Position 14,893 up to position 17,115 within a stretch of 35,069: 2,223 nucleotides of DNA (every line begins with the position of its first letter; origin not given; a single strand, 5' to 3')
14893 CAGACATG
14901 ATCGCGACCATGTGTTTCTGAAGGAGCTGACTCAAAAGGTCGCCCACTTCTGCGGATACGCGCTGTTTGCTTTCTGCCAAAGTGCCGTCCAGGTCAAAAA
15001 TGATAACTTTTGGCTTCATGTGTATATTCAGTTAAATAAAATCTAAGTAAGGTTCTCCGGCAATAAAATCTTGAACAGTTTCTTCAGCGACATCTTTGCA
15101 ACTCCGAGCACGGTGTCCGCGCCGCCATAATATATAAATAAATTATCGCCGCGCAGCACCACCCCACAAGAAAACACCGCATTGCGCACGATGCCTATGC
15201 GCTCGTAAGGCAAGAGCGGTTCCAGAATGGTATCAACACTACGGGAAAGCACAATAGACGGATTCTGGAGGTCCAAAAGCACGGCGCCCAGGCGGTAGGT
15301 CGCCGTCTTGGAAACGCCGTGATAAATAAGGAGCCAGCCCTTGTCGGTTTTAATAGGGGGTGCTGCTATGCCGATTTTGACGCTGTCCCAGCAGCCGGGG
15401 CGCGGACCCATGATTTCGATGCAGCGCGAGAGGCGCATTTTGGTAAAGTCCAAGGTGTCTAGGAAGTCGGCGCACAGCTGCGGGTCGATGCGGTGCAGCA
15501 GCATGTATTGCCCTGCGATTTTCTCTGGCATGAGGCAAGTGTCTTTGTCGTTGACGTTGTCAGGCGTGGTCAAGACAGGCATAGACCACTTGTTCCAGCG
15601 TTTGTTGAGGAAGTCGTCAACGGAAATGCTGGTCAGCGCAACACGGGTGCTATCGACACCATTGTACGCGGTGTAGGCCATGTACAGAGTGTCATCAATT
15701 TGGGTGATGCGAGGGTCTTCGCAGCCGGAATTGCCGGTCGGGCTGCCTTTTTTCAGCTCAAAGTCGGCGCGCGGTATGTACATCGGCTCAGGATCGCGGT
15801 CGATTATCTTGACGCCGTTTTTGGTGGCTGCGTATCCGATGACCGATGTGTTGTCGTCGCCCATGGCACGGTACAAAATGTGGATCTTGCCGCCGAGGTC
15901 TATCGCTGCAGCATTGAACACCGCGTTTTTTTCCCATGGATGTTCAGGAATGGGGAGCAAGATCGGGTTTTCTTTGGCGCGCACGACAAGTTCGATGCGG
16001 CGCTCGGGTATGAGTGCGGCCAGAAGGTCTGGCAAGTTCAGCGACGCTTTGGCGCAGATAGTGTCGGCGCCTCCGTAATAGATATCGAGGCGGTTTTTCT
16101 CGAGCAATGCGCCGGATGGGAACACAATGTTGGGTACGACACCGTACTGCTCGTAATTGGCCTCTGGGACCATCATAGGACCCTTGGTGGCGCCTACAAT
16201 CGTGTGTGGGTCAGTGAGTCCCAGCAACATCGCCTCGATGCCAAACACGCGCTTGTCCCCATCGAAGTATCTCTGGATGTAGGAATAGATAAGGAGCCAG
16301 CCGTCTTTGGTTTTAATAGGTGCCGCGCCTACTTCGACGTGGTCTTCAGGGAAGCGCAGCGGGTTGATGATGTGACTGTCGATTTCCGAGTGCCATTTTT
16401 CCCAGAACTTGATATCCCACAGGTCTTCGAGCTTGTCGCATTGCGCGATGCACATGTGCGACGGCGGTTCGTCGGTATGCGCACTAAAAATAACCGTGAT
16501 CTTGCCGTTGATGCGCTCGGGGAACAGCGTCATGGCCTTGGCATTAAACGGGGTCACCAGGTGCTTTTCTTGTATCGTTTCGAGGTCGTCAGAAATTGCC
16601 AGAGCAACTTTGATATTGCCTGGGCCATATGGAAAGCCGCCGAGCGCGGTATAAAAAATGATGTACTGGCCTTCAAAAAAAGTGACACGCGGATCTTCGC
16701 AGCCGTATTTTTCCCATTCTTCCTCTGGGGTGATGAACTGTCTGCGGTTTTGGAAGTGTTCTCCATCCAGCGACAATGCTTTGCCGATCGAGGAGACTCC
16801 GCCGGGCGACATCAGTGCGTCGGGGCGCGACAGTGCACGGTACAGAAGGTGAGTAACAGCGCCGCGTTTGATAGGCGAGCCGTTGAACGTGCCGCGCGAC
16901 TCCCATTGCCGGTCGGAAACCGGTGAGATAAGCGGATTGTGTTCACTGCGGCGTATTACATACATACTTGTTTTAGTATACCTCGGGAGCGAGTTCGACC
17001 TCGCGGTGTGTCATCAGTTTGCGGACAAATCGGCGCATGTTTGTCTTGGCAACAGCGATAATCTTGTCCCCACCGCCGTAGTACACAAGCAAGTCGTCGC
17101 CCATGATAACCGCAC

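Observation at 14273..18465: Compact operon that could take beta-mannosides to fructose-6-P: PMI cupin, three GH130 modules and a eukaryotic-type PMM-like HAD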

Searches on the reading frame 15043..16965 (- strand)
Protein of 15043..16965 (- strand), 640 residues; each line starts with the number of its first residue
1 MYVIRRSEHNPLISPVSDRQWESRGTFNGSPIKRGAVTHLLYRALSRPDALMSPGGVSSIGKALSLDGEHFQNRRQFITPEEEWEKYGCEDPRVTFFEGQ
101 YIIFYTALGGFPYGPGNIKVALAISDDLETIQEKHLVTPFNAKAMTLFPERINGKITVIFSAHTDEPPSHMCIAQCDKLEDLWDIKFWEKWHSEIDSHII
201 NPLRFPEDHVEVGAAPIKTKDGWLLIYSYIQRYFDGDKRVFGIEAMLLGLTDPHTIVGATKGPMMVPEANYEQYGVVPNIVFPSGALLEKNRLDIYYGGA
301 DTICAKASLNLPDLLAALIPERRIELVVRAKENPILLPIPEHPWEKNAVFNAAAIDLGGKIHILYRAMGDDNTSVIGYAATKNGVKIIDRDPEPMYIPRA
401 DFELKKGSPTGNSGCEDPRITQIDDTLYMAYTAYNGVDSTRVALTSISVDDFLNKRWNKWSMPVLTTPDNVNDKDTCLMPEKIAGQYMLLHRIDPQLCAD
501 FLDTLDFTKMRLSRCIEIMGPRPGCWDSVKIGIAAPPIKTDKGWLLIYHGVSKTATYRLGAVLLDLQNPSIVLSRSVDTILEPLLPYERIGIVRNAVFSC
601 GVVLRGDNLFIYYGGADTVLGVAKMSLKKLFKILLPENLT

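Call 3: search_protein_families(library=pfam, proteins=[window:15043-16965:-], max_evalue=0.01)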
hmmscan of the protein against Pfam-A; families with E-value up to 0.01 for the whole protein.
window:15043-16965:- (640 aa): 1 family
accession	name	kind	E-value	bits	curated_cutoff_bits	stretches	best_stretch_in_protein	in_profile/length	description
PF04041.19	Glyco_hydro_130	-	2.7e-90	303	26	2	346-634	32-318/320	beta-1,4-mannooligosaccharide phosphorylase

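Call 4: search_protein_families(library=ncbifam, proteins=[window:15043-16965:-], max_evalue=0.01)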
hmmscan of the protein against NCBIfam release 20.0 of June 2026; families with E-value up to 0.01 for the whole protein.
window:15043-16965:- (640 aa): 3 families
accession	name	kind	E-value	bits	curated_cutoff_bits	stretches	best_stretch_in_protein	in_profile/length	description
NF052550.1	BManbPhaseBMBP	equivalog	6.4e-130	432.8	450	2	329-630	6-294/296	beta-1,2-mannobiose phosphorylase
NF050092.1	BtaManbiosPhlase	equivalog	3e-93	312.5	550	2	412-633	136-349/351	BtaManbiosPhlase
NF058598.1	BetMansidBT3780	equivalog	1.4e-49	169.2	550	3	343-625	56-362/366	beta-1,2-mannosidase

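Call 5: search_solved_structures(query=window:15043-16965:-, max_evalue=0.00001, show_alignments=2)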
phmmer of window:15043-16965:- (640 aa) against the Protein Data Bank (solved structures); distinct sequences matched with E-value up to 0.00001: 18.
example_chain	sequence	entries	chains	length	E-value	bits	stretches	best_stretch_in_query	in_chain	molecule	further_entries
7fip_A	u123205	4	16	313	3e-60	207.5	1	328-629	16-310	Beta-1,2-mannobiose phosphorylase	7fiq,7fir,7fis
9fj8_A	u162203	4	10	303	2.6e-58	201.1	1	329-629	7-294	1,2-beta-oligomannan phosphorylase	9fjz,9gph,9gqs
5b0p_A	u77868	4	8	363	6e-44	153.7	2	414-631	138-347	Lin0857 protein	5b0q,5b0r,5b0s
9erg_A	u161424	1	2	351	7.1e-35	123.7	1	405-634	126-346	Uhgb_MS mannoside synthase from an unknown human gut bacterium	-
9erh_A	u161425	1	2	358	7.3e-35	123.7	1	405-634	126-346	Uhgb_MS mannoside synthase from an unknown human gut bacterium in complex with 1,2-beta-ma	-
9eqq_A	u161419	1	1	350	7.4e-35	123.6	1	405-634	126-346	Uhgb_MS mannoside synthase from an unknown human gut bacterium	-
1vkd_A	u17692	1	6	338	3.2e-28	101.7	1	321-623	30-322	conserved hypothetical protein TM1225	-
4onz_A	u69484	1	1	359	2.4e-23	85.6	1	341-626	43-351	putative glycoside hydrolase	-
4udk_E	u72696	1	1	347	1.3e-22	83.1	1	524-624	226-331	UHGB_MP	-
4udg_A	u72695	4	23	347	1.3e-22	83.1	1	524-624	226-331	UHGB_MP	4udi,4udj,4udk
5ayd_A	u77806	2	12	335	3.3e-21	78.5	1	333-624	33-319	Beta-1,4-mannooligosaccharide phosphorylase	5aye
3qc2_A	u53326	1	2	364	5.3e-20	74.6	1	342-629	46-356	glycosyl hydrolase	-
5a7v_B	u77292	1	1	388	5.4e-20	74.5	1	343-629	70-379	PUTATIVE GLYCOSIDASE PH117-RELATED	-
5a7v_A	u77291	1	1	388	5.4e-20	74.5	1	343-629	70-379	PUTATIVE GLYCOSIDASE PH117-RELATED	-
3taw_A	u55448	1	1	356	2e-18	69.4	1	343-624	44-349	Hypothetical glycoside hydrolase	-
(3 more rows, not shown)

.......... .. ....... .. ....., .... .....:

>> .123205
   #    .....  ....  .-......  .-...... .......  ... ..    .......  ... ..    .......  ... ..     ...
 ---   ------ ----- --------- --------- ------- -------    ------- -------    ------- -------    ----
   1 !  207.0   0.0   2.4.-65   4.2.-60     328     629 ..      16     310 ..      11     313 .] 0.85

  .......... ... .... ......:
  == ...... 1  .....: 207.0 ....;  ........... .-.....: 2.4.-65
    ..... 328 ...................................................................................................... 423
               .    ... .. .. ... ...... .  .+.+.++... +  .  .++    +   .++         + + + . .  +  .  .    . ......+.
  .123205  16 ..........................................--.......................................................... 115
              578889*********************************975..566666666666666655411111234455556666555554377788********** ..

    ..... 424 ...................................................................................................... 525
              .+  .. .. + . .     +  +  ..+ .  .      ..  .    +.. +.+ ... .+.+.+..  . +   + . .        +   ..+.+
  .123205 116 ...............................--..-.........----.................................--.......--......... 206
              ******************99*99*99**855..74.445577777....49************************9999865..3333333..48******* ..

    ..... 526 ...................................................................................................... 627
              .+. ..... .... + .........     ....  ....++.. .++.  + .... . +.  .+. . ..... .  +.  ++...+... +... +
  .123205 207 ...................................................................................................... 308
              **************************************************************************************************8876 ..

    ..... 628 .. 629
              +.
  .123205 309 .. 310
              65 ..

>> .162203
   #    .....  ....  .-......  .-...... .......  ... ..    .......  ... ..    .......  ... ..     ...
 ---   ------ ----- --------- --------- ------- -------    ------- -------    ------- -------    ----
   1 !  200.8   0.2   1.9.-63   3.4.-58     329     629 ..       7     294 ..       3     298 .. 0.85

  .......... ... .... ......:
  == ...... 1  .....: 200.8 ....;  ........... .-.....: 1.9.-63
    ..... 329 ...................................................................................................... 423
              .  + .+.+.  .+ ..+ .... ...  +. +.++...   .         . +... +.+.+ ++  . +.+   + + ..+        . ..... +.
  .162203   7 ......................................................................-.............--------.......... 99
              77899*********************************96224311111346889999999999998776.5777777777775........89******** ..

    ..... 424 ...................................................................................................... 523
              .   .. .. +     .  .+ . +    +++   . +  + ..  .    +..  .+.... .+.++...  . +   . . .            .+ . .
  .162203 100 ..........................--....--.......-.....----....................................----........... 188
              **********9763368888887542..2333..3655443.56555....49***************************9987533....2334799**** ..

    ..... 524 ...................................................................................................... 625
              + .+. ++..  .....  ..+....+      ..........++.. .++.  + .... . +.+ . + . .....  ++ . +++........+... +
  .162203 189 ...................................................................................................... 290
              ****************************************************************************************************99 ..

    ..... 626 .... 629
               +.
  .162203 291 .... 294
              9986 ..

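Call 17: find_homologous_proteins(query=window:15043-16965:-, max_evalue=1e-10)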
Query window:15043-16965:- (640 aa): 6497 proteins with E <= 1e-10 among 8000 candidates; the best 120 are listed.
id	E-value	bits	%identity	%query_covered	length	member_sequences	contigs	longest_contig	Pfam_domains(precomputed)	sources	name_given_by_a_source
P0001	0.0e+0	1501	100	100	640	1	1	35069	PF04041.20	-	-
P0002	0.0e+0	1217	79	100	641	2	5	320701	PF04041.20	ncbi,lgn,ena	-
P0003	0.0e+0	1213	79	100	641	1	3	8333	PF04041.20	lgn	-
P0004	0.0e+0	1203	78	100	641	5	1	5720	PF04041.20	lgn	-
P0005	0.0e+0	1202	77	100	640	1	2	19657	PF04041.20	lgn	-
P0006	0.0e+0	1202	78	100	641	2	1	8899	PF04041.20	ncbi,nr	ncbi:MAG: hypothetical protein Q7S26_03395 [bacterium]|nr:hypothetical protein [bacterium]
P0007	0.0e+0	1202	78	100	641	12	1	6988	PF04041.20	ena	-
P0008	0.0e+0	1200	79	100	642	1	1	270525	PF04041.20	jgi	jgi:predicted GH43/DUF377 family glycosyl hydrolase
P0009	0.0e+0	1200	78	100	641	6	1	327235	PF04041.20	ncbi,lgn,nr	ncbi:MAG TPA: hypothetical protein VHD31_02120 [Candidatus Paceibacterota bacterium]|nr:hypothetical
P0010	0.0e+0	1199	77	100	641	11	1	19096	PF04041.20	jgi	-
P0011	0.0e+0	1197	77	100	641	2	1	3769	PF04041.20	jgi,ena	-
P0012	0.0e+0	1195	77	100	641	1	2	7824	PF04041.20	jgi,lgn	jgi:predicted GH43/DUF377 family glycosyl hydrolase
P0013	0.0e+0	1194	76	100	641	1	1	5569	PF04041.20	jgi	jgi:predicted GH43/DUF377 family glycosyl hydrolase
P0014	0.0e+0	1194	78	100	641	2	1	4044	PF04041.20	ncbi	-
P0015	0.0e+0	1194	78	100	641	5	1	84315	PF04041.20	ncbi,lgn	-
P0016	0.0e+0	1192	78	100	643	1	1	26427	PF04041.20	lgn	-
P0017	0.0e+0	1192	77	100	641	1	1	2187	PF04041.20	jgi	jgi:predicted GH43/DUF377 family glycosyl hydrolase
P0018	0.0e+0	1191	78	100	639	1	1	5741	PF04041.20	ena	-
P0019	0.0e+0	1189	77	100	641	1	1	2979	PF04041.20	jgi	jgi:predicted GH43/DUF377 family glycosyl hydrolase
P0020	0.0e+0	1188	77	100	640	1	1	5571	PF04041.20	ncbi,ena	ncbi:MAG TPA: hypothetical protein VIJ88_02000 [Candidatus Paceibacterota bacterium]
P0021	0.0e+0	1185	76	100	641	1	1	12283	PF04041.20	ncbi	-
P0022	0.0e+0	1185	76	100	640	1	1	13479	PF04041.20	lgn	-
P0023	0.0e+0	1183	77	100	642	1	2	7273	PF04041.20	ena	-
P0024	0.0e+0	1183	76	100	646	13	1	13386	PF04041.20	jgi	-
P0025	0.0e+0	1182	76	100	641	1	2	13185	PF04041.20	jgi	jgi:beta-1,2-mannobiose phosphorylase / 1,2-beta-oligomannan phosphorylase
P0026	0.0e+0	1182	76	100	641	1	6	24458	PF04041.20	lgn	-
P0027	0.0e+0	1181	75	100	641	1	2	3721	PF04041.20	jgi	jgi:predicted GH43/DUF377 family glycosyl hydrolase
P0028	0.0e+0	1180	75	100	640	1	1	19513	PF04041.20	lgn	-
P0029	0.0e+0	1179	77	100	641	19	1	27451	PF04041.20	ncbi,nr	ncbi:hypothetical protein EXS62_01460 [Candidatus Kaiserbacteria bacterium]|nr:hypothetical protein 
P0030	0.0e+0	1177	76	100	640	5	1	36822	PF04041.20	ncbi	-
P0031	0.0e+0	1176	75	100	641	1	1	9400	PF04041.20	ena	-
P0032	0.0e+0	1175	77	100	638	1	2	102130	PF04041.20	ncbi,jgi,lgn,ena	jgi:predicted GH43/DUF377 family glycosyl hydrolase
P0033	0.0e+0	1175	76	100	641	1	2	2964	PF04041.20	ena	-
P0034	0.0e+0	1174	75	100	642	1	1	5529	PF04041.20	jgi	jgi:beta-1,2-mannobiose phosphorylase / 1,2-beta-oligomannan phosphorylase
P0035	0.0e+0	1173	76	100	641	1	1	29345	PF04041.20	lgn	-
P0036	0.0e+0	1171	76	100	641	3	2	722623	PF04041.20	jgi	jgi:predicted GH43/DUF377 family glycosyl hydrolase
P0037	0.0e+0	1171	76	100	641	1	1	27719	PF04041.20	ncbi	-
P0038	0.0e+0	1170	76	100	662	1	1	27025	PF04041.20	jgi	jgi:predicted GH43/DUF377 family glycosyl hydrolase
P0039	0.0e+0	1170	76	100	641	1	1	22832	PF04041.20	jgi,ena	-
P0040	0.0e+0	1170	75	100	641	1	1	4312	PF04041.20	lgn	-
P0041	0.0e+0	1169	76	100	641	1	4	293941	PF04041.20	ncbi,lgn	-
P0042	0.0e+0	1169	77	100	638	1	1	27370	PF04041.20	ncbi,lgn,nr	ncbi:MAG TPA: hypothetical protein VMR46_00400 [Candidatus Paceibacterota bacterium]|nr:hypothetical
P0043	0.0e+0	1168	75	100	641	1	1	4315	PF04041.20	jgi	jgi:predicted GH43/DUF377 family glycosyl hydrolase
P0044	0.0e+0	1168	75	100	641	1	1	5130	PF04041.20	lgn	-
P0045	0.0e+0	1167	76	100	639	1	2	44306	PF04041.20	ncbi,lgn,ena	-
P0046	0.0e+0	1165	75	100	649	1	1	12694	PF04041.20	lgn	-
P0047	0.0e+0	1165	75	100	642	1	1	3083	PF04041.20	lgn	-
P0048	0.0e+0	1164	75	100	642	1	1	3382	PF04041.20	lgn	-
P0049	0.0e+0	1164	76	100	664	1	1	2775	PF04041.20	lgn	-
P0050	0.0e+0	1163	75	100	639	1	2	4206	PF04041.20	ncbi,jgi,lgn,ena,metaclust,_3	metaclust:\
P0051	0.0e+0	1163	76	100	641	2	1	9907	PF04041.20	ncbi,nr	ncbi:MAG TPA: hypothetical protein VD928_02625 [Candidatus Paceibacterota bacterium]|nr:hypothetical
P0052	0.0e+0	1163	74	100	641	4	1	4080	PF04041.20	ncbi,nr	ncbi:MAG: hypothetical protein U1C66_03055 [Patescibacteria group bacterium]|nr:hypothetical protein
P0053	0.0e+0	1163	75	100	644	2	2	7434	PF04041.20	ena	-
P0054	0.0e+0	1163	77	100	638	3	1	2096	PF04041.20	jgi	jgi:predicted GH43/DUF377 family glycosyl hydrolase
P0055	0.0e+0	1163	76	100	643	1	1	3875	PF04041.20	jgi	jgi:predicted GH43/DUF377 family glycosyl hydrolase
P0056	0.0e+0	1162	77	100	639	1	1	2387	PF04041.20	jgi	jgi:predicted GH43/DUF377 family glycosyl hydrolase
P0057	0.0e+0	1162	75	100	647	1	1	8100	PF04041.20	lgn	-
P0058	0.0e+0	1162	76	100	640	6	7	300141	PF04041.20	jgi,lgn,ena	-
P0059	0.0e+0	1161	74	100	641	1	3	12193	PF04041.20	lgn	-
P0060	0.0e+0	1161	75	100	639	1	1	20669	PF04041.20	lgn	-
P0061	0.0e+0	1160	75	100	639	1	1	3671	PF04041.20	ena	-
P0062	0.0e+0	1160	74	100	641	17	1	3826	PF04041.20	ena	-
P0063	0.0e+0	1158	74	100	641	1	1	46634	PF04041.20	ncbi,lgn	-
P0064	0.0e+0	1157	74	100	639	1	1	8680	PF04041.20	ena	-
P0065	0.0e+0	1156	76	100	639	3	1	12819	PF04041.20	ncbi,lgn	-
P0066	0.0e+0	1156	75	100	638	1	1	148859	PF04041.20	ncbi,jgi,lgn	ncbi:MAG: hypothetical protein ABSE76_00395 [Minisyncoccia bacterium]|jgi:predicted GH43/DUF377 fami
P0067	0.0e+0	1154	75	100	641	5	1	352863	PF04041.20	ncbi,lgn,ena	-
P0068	0.0e+0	1153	76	100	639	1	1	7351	PF04041.20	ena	-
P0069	0.0e+0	1152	74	100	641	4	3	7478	PF04041.20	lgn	-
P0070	0.0e+0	1152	76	98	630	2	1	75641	PF04041.20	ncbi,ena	-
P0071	0.0e+0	1151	75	100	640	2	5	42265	PF04041.20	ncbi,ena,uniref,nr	ncbi:hypothetical protein A3D70_00245 [Candidatus Adlerbacteria bacterium RIFCSPHIGHO2_02_FULL_54_18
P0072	0.0e+0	1151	74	100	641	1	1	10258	PF04041.20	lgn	-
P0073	0.0e+0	1149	73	100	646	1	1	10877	PF04041.20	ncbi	-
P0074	0.0e+0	1149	74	100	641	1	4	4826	PF04041.20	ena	-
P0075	0.0e+0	1149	75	100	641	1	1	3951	PF04041.20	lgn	-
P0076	0.0e+0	1149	74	100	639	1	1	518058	PF04041.20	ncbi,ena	-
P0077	0.0e+0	1148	74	100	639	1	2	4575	PF04041.20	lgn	-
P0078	0.0e+0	1146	75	100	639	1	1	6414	PF04041.20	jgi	-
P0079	0.0e+0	1146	74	100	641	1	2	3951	PF04041.20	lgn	-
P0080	0.0e+0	1146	75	100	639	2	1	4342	PF04041.20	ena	-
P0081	0.0e+0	1145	77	97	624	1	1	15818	PF04041.20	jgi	jgi:predicted GH43/DUF377 family glycosyl hydrolase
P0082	0.0e+0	1144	74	100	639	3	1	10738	PF04041.20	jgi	jgi:predicted GH43/DUF377 family glycosyl hydrolase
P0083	0.0e+0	1144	74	100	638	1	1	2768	PF04041.20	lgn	-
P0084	0.0e+0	1144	73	100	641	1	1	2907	PF04041.20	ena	-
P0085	0.0e+0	1142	73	100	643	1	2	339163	PF04041.20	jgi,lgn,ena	-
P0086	0.0e+0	1141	74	100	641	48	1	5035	PF04041.20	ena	-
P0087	0.0e+0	1140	75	100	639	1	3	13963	PF04041.20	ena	-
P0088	0.0e+0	1140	73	100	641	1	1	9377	PF04041.20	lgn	-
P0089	0.0e+0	1140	74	100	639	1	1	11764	PF04041.20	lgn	-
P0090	0.0e+0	1139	75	100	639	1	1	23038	PF04041.20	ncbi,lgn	-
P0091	0.0e+0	1138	74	100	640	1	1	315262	PF04041.20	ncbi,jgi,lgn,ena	jgi:predicted GH43/DUF377 family glycosyl hydrolase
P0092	0.0e+0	1138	75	100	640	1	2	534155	PF04041.20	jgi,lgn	-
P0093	0.0e+0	1137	74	100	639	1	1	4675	PF04041.20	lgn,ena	-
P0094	0.0e+0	1135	72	100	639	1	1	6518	PF04041.20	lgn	-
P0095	0.0e+0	1134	74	100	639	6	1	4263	PF04041.20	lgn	-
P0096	0.0e+0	1134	74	100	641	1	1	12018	PF04041.20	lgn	-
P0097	0.0e+0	1133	73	100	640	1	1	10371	PF04041.20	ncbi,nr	ncbi:MAG: hypothetical protein KGH79_03990 [Patescibacteria group bacterium]|nr:hypothetical protein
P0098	0.0e+0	1133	75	100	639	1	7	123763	PF04041.20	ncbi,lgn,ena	-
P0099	0.0e+0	1133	73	100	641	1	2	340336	PF04041.20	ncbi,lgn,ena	-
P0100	0.0e+0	1133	74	100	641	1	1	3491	PF04041.20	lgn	-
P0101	0.0e+0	1133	74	100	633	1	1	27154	PF04041.20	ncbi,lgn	-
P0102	0.0e+0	1132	76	98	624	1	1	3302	PF04041.20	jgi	jgi:predicted GH43/DUF377 family glycosyl hydrolase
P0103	0.0e+0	1132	72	100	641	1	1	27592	PF04041.20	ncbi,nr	ncbi:hypothetical protein KW798_00290 [Candidatus Parcubacteria bacterium]|nr:hypothetical protein [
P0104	0.0e+0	1131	74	99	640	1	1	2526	PF04041.20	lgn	-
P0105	0.0e+0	1131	73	100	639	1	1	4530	PF04041.20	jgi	-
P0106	0.0e+0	1131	74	100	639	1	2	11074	PF04041.20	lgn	-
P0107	0.0e+0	1130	74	100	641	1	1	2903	PF04041.20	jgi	jgi:predicted GH43/DUF377 family glycosyl hydrolase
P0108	0.0e+0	1129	74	100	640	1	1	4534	PF04041.20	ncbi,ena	-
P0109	0.0e+0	1129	74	100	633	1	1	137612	PF04041.20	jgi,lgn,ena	-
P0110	0.0e+0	1128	74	100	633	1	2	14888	PF04041.20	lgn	-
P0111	0.0e+0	1128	74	100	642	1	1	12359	PF04041.20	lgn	-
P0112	0.0e+0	1128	75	100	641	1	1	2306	PF04041.20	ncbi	-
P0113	0.0e+0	1128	74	100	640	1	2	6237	PF04041.20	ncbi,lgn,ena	-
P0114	0.0e+0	1127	72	100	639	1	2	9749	PF04041.20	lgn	-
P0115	0.0e+0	1127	74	100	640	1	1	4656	PF04041.20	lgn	-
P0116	0.0e+0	1126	74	100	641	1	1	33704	PF04041.20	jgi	jgi:predicted GH43/DUF377 family glycosyl hydrolase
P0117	0.0e+0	1126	73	100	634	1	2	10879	PF04041.20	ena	-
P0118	0.0e+0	1126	74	100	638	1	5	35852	PF04041.20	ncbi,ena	-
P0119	0.0e+0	1126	74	100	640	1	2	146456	PF04041.20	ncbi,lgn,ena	-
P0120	0.0e+0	1124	72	100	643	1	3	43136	PF04041.20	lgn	-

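Call 18: find_encoding_contigs(protein=P0036, flank=8000, max_places=2)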
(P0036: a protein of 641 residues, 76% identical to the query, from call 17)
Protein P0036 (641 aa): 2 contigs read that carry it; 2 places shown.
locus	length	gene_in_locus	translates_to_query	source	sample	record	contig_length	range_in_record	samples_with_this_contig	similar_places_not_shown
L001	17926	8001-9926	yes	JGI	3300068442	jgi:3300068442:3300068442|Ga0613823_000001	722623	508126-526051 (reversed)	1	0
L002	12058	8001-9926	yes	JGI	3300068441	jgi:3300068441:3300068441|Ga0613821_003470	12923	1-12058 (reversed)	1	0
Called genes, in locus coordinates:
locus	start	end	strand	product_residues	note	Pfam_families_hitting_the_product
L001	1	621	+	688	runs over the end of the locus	PF05231:MASE1, PF00512:HisKA, PF02518:HATPase_c, PF00072:Response_reg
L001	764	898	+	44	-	-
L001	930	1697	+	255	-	PF02673:BacA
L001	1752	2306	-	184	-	-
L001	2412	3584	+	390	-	PF13477:Glyco_trans_4_2 (weak), PF13439:Glyco_transf_4, PF13579:Glyco_trans_4_4, PF20706:GT4-conflict, PF00534:Glycos_transf_1, PF13692:Glyco_trans_1_4, PF13524:Glyco_trans_1_2 (weak)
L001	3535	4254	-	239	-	PF00535:Glycos_transf_2, PF10111:Glyco_tranf_2_2, PF13641:Glyco_tranf_2_3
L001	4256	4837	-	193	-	PF09335:VTT_dom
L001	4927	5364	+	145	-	-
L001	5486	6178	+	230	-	PF00072:Response_reg, PF00486:Trans_reg_C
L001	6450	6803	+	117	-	PF01050:MannoseP_isomer, PF07883:Cupin_2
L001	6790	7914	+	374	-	PF04041:Glyco_hydro_130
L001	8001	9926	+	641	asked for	PF04041:Glyco_hydro_130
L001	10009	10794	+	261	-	PF00702:Hydrolase (faint), PF03332:PMM (weak), PF08282:Hydrolase_3 (weak)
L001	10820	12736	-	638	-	PF01522:Polysacc_deac_1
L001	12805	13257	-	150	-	-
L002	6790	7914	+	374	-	PF04041:Glyco_hydro_130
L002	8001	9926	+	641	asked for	PF04041:Glyco_hydro_130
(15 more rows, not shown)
